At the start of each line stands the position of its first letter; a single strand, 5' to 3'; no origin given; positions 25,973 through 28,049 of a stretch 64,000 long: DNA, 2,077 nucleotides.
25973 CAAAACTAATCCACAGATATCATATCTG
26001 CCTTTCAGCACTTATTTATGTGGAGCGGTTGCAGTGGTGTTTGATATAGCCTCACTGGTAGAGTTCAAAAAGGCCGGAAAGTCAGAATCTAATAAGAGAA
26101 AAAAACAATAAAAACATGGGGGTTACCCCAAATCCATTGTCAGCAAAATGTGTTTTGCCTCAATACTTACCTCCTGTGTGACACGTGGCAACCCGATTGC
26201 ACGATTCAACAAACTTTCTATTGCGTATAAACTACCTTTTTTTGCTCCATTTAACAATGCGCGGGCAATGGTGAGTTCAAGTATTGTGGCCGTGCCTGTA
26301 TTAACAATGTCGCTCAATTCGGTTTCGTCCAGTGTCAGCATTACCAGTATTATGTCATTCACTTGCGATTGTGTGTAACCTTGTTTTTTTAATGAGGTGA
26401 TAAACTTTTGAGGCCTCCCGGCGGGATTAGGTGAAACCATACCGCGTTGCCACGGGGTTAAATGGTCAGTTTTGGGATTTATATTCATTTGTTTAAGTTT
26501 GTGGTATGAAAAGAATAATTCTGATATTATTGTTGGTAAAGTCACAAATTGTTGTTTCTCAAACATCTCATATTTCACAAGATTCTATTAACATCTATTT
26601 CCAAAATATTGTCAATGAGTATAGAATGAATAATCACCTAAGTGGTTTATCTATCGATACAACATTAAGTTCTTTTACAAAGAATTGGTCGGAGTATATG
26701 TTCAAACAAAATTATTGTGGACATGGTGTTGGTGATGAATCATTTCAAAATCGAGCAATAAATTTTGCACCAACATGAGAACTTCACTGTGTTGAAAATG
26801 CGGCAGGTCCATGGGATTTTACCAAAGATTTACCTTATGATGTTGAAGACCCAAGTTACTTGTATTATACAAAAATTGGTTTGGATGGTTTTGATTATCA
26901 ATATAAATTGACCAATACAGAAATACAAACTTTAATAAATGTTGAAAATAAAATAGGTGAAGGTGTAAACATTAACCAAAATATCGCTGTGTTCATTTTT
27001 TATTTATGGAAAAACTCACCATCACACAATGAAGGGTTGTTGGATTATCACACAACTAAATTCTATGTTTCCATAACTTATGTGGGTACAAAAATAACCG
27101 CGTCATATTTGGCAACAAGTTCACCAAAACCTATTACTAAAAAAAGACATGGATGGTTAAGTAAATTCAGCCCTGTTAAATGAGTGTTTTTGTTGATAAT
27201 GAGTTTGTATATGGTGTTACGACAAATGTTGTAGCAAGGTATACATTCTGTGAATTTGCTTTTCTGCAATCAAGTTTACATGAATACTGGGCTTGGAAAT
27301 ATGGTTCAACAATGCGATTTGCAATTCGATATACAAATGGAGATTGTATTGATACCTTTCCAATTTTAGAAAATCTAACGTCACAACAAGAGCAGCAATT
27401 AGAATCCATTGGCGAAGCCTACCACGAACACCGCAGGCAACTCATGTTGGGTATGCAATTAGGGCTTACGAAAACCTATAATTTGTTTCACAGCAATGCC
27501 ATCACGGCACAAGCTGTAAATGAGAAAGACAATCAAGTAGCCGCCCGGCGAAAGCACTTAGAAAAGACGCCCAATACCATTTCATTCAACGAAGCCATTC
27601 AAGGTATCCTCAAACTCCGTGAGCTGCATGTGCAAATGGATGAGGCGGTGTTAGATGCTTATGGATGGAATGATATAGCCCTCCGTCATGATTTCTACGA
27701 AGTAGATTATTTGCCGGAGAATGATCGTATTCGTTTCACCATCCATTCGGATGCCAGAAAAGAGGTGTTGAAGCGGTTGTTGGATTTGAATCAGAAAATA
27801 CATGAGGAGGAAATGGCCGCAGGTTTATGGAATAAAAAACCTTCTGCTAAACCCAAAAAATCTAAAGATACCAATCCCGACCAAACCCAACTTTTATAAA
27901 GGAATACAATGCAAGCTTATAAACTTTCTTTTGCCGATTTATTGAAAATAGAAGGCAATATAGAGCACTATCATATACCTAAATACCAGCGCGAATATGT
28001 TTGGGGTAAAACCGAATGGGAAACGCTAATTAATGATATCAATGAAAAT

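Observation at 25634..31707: About 6 kb integrase-less island inserted at the ssrA (tmRNA) 3' end, bracketed by a 46-bp perfect / 84-bp imperfect direct repeat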

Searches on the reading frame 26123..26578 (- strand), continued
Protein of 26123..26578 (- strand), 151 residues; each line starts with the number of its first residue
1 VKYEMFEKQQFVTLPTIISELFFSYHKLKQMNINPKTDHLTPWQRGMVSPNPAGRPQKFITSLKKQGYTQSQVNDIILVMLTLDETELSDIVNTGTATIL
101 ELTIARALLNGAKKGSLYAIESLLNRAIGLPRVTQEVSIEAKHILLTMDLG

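Call 74: find_related_loci(query=A2, collection=viral_contigs, flank=8000)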
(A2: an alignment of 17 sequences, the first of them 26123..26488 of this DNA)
Query A2 (121 aa) in viral_contigs; peptide patterns used: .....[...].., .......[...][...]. (x = any residue, [..] = any of these).
32 stretches matched a pattern; 7 encode a relative of the query (tblastn E <= 1e-3); 7 distinct loci.
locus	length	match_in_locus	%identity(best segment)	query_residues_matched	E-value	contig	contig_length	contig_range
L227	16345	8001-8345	30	13-121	2e-5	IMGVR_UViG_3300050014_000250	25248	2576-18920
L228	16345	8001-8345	30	13-121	2e-5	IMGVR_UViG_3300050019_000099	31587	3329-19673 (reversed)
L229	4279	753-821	57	11-33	8e-5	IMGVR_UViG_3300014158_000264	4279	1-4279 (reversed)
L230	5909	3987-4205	36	13-94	2e-4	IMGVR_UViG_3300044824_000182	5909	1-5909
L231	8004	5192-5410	36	13-94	1e-4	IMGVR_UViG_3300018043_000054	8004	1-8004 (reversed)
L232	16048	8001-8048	69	13-28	2e-4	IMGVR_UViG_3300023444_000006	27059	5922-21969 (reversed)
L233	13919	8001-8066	64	12-33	6e-5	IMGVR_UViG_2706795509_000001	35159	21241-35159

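Call 79: search_protein_families(library=phrogs, max_evalue=0.001, proteins=[L227:7911-8411:+, L227:8269-9849:+, L227:10846-13179:+, L231:5000-5785:+, L231:5704-7212:+])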
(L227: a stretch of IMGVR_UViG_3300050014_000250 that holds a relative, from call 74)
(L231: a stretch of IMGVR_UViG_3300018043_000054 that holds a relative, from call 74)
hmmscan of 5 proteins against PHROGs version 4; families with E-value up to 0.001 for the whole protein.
L227:7911-8411:+ (166 aa): 1 family
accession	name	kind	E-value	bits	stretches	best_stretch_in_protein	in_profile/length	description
phrog_36838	-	unknown function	0.00078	20.2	1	63-121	5-60/150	-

L227:8269-9849:+ (526 aa): 6 families
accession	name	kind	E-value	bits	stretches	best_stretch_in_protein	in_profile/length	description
phrog_38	-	head and packaging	1e-102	346.1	1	40-511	259-704/760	terminase large subunit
phrog_5573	-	head and packaging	3e-48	165.4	1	292-507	15-231/250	terminase large subunit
phrog_4758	-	head and packaging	1.6e-43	149.8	1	42-267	11-237/243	terminase large subunit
phrog_979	-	head and packaging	4.5e-11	43.1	1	336-513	410-602/642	terminase large subunit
phrog_30251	-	head and packaging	1.9e-05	24.1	0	78-251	44-223/799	terminase large subunit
phrog_12171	-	head and packaging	4.1e-05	24.6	1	435-512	21-97/110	terminase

L227:10846-13179:+ (777 aa): 2 families
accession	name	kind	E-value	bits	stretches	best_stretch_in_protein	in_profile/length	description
phrog_2662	-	head and packaging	1.3e-29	104.4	1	108-481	99-472/717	portal protein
phrog_12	-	head and packaging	2.3e-15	57.6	1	66-495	81-496/646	portal protein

L231:5000-5785:+ (261 aa): 1 family
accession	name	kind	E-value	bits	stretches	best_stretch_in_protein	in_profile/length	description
phrog_26239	-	unknown function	9.5e-16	59.5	1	49-143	5-94/146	-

L231:5704-7212:+ (502 aa): 6 families
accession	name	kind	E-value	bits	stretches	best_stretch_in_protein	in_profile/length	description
phrog_38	-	head and packaging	7.9e-105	353.1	1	36-485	266-702/760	terminase large subunit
phrog_4758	-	head and packaging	1.7e-53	182.4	1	50-262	19-237/243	terminase large subunit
phrog_5573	-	head and packaging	1.3e-41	143.7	1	247-486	6-234/250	terminase large subunit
phrog_30251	-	head and packaging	2.4e-19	70.1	1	78-377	44-339/799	terminase large subunit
phrog_979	-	head and packaging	2e-14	54.2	1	319-483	413-596/642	terminase large subunit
phrog_12171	-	head and packaging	0.00013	23.1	1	424-482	33-91/110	terminase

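Call 80: predict_structure(alignment_id=A2)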
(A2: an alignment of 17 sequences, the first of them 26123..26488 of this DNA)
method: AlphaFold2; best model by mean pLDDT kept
length: 121 residues; sequences in the alignment: 17
mean_pLDDT: 63.0   pTM: 0.37
mean pLDDT of the five models: 63.0, 62.1, 61.4, 55.8, 55.2
residues with pLDDT >= 90: 0; 70-90: 49; 50-70: 42; < 50: 30
segments of 3 or more residues with pLDDT < 50: 29-32, 83-85, 99-113, 115-121
pLDDT, mean of each block of 10 residues (from residue 1): 67 69 58 57 76 79 77 78 52 54 46 46 46
secondary structure, 60 per line:
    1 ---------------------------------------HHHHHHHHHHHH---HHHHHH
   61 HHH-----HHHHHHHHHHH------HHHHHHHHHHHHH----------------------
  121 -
elements in order: H40-51 H55-63 H69-79 H86-98

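Call 84: fold_search(model_id=the predicted structure, library=viral)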
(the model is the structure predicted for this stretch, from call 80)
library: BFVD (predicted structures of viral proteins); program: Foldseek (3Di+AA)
matches with E <= 10: 315; with E <= 0.001: 2
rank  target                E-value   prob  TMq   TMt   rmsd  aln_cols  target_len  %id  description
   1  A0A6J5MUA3            5.0e-06  1.00  0.42  0.42  14.4       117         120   38  DUF5681 domain-containing protein [uncultured Caudovirales phage]
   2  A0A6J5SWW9            2.5e-05  1.00  0.42  0.40  10.1       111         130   40  DUF5681 domain-containing protein [uncultured Caudovirales phage]
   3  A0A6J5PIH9            9.9e-03  1.00  0.41  0.37   8.3       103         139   22  DUF5681 domain-containing protein [uncultured Caudovirales phage]
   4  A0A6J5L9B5            2.4e-02  0.97  0.38  0.35  10.9       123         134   27  DUF5681 domain-containing protein [uncultured Caudovirales phage]
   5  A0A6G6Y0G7            2.8e-02  0.94  0.33  0.31  15.6       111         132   17  (no name in the UniProt tables at hand)
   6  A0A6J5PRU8            3.9e-02  0.99  0.44  0.38  13.0       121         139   22  DUF5681 domain-containing protein [uncultured Caudovirales phage]
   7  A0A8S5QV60            6.7e-02  0.98  0.42  0.34  14.8       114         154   24  DUF5681 domain-containing protein [Myoviridae sp. ctB3C22]
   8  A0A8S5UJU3            7.1e-02  0.75  0.34  0.28  18.3       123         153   15  Uncharacterized protein [Podoviridae sp. ct9A73]
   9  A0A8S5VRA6            1.9e-01  0.57  0.32  0.07  21.0       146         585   12  (no name in the UniProt tables at hand)
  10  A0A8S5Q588            2.0e-01  0.82  0.36  0.45  15.8        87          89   24  Uncharacterized protein [Siphoviridae sp. ctHiz26]
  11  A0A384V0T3            2.3e-01  0.23  0.21  0.20  22.5       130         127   19  (no name in the UniProt tables at hand)
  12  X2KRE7                2.5e-01  0.44  0.30  0.10  22.1       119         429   16  Uncharacterized protein [Mycobacterium phage Hawkeye]
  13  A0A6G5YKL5            4.5e-01  0.35  0.31  0.30  13.2       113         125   17  (no name in the UniProt tables at hand)
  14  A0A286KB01            4.5e-01  0.28  0.21  0.07  10.7        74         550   18  Genome polyprotein (Fragment) [Human enterovirus D68]
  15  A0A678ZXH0            5.8e-01  0.09  0.17  0.17  21.4       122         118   17  DUF5681 domain-containing protein [Pectobacterium phage Arno18]
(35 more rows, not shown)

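Call 89: search_dna_similar(query=window:26123-26488:-, collection=phages, mode=protein, max_evalue=0.001, max_rows=15)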
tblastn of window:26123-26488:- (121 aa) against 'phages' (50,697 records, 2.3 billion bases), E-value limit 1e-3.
No match.

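Call 93: search_protein_families(library=ncbifam, max_evalue=0.01, proteins=[L226:39-1340:+, L226:1790-2209:+, L226:2221-3429:+, L226:3426-3791:+, L225:426-2036:-, L225:2123-2695:-])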
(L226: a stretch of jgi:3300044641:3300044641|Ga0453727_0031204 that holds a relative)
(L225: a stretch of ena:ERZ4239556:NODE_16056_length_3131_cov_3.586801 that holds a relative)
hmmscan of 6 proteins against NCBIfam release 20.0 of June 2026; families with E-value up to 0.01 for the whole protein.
L226:39-1340:+ (433 aa): 6 families
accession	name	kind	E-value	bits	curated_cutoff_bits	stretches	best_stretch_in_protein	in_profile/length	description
NF040815.2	recomb_XerA_Arch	equivalog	4.5e-20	72.3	220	1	138-413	10-255/263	site-specific tyrosine recombinase/integron integrase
TIGR02224.1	recomb_XerC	equivalog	6.3e-16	58.6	335.15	1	136-415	9-280/295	tyrosine recombinase XerC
TIGR02225.1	recomb_XerD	equivalog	1.1e-12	48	329.6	1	139-404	12-266/290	site-specific tyrosine recombinase XerD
NF001399.0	PRK00283.1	subfamily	7.2e-08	32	279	1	141-401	23-272/300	tyrosine recombinase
TIGR02249.1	integrase_gron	subfamily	7.3e-06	25.5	265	1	370-409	258-297/315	integron integrase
NF003462.0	PRK05084.1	equivalog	5.2e-05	22.1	267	1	267-419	207-351/360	tyrosine recombinase XerS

L226:1790-2209:+ (139 aa): 0 families

L226:2221-3429:+ (402 aa): 0 families

L226:3426-3791:+ (121 aa): 0 families

L225:426-2036:- (536 aa): 0 families

L225:2123-2695:- (190 aa): 0 families

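Call 94: search_solved_structures(query=L226:2221-3429:+, max_evalue=1)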
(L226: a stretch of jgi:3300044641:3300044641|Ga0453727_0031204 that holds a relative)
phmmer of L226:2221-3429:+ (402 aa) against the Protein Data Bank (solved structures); distinct sequences matched with E-value up to 1: 0.

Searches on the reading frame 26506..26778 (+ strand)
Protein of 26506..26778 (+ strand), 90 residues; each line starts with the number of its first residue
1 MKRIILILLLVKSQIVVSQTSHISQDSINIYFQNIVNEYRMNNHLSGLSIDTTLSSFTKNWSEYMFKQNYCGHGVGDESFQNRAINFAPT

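Call 6: search_protein_families(library=pfam, max_evalue=0.01, proteins=[window:26506-26778:+])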
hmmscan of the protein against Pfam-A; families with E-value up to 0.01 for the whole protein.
window:26506-26778:+ (90 aa): 1 family
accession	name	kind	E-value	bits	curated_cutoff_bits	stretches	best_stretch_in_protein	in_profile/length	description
PF00188.32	CAP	-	0.00073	20.8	21.1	1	34-75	2-43/117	Cysteine-rich secretory protein family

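Call 7: search_protein_families(library=padloc, max_evalue=0.01, proteins=[window:26506-26778:+])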
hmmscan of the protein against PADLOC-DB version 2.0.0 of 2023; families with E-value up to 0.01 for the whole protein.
window:26506-26778:+ (90 aa): 0 families

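Call 43: search_protein_families(library=phrogs, max_evalue=0.01, proteins=[window:26506-26778:+])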
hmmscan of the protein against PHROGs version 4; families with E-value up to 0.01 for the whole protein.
window:26506-26778:+ (90 aa): 0 families

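Call 44: search_protein_families(library=ncbifam, max_evalue=0.01, proteins=[window:26506-26778:+])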
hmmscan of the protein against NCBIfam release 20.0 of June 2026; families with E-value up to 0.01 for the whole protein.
window:26506-26778:+ (90 aa): 1 family
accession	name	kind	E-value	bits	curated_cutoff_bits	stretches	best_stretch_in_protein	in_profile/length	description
TIGR02909.1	spore_YkwD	subfamily_domain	0.0018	18.2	171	1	34-73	10-49/127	uncharacterized protein, YkwD family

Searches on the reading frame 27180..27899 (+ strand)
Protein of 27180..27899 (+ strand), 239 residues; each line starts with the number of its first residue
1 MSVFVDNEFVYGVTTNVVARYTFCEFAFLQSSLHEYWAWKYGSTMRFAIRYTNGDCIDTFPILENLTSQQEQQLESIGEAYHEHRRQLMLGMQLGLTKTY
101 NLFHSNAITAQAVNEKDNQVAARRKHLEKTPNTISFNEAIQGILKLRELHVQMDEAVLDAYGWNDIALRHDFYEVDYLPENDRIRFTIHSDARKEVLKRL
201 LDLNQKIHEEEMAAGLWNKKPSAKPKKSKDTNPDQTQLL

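Call 6: search_protein_families(library=pfam, max_evalue=0.01, proteins=[window:27180-27899:+])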
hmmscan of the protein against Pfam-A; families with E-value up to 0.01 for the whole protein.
window:27180-27899:+ (239 aa): 1 family
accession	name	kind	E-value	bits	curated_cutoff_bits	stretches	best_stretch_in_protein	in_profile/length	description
PF20466.3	MmeI_TRD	-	0.00016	21.5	27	1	4-62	146-204/207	MmeI, target recognition domain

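Call 7: search_protein_families(library=padloc, max_evalue=0.01, proteins=[window:27180-27899:+])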
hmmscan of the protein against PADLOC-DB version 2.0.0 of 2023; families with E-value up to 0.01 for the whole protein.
window:27180-27899:+ (239 aa): 9 families
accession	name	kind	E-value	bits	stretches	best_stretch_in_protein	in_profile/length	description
PDLC02643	DrmMI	-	3.6e-54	182.1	2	1-115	1146-1255/1347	DrmMI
PDLC02626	DrmD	-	3.2e-44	149.3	2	143-224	99-180/276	DrmD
PDLC02644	DrmMI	-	8.1e-44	147.8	2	143-218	802-877/988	DrmMI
PDLC03618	REase_MTase_IIG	-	2.5e-37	125.8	2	143-219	1251-1327/1429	Type IIG restriction enzyme-methyltransferase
PDLC02646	DrmMI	-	2.2e-33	113.4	2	1-113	573-680/792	DrmMI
PDLC02640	DrmMI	-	3e-31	105.9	2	6-106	785-883/1015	DrmMI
PDLC03627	REase_MTase_IIG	-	3.1e-24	82.8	1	3-215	860-1032/1136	Type IIG restriction enzyme-methyltransferase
PDLC03599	REase_MTase_IIG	-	4.9e-14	49.2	1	3-108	783-888/959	Type IIG restriction enzyme-methyltransferase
PDLC03598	REase_MTase_IIG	-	5.7e-06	22.5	1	5-121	770-882/912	Type IIG restriction enzyme-methyltransferase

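Call 44: search_protein_families(library=ncbifam, max_evalue=0.01, proteins=[window:27180-27899:+])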
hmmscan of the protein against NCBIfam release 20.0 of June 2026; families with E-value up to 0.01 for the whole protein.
window:27180-27899:+ (239 aa): 0 families
